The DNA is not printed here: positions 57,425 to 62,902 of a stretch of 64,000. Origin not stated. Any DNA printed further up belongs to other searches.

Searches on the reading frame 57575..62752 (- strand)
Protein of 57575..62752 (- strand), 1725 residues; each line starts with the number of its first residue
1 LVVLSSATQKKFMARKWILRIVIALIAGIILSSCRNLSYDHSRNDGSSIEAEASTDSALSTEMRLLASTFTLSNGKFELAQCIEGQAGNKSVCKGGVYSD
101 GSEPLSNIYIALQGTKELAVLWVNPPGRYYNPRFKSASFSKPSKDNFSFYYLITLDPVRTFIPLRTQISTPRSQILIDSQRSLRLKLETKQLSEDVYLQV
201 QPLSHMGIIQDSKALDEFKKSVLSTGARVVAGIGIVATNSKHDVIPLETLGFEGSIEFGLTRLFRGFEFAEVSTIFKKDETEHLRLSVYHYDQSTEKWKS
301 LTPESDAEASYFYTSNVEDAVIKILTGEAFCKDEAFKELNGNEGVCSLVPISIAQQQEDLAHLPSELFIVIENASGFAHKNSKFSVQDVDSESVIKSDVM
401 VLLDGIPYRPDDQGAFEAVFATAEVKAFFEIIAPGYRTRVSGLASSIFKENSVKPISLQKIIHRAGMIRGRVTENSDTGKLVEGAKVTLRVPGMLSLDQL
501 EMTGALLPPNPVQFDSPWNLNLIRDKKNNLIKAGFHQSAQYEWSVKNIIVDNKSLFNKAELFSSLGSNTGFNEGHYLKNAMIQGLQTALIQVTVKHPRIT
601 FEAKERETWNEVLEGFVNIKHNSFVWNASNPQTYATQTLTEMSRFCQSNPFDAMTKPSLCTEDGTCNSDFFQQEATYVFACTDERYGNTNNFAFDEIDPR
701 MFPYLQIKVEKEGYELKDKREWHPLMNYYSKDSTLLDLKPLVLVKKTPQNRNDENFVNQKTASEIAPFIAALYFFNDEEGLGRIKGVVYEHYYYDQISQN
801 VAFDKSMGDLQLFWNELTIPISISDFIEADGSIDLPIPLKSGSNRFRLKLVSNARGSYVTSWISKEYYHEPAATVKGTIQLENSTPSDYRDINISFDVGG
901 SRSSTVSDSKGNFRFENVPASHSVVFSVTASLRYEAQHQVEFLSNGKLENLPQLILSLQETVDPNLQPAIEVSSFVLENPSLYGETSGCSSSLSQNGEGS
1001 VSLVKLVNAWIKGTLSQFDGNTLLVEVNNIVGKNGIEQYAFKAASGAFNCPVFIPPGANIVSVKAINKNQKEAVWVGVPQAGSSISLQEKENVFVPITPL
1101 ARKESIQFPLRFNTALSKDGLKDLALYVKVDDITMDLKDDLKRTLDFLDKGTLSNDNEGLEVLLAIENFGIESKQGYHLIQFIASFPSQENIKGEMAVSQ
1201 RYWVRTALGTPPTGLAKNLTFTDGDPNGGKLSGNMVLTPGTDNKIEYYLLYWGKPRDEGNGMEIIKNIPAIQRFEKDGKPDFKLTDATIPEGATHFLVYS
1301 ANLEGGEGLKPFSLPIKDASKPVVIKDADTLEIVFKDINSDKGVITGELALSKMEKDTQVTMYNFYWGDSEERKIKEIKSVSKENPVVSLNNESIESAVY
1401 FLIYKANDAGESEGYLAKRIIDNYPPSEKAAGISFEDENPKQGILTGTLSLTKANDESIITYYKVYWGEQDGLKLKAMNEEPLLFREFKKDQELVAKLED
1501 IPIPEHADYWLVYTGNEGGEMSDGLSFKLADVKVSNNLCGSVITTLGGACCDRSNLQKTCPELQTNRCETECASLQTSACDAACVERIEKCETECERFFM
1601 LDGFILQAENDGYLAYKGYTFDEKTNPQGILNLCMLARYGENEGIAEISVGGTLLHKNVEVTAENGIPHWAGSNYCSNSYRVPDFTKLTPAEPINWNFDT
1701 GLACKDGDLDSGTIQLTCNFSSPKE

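Call 16: search_protein_families(library=pfam, proteins=[window:57575-62752:-], max_evalue=0.01)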
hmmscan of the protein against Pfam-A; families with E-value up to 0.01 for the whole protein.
window:57575-62752:- (1725 aa): 1 family
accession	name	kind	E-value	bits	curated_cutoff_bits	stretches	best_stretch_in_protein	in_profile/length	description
PF13620.12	CarboxypepD_reg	-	1.6e-07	32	32.3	1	874-930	1-56/82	Carboxypeptidase regulatory-like domain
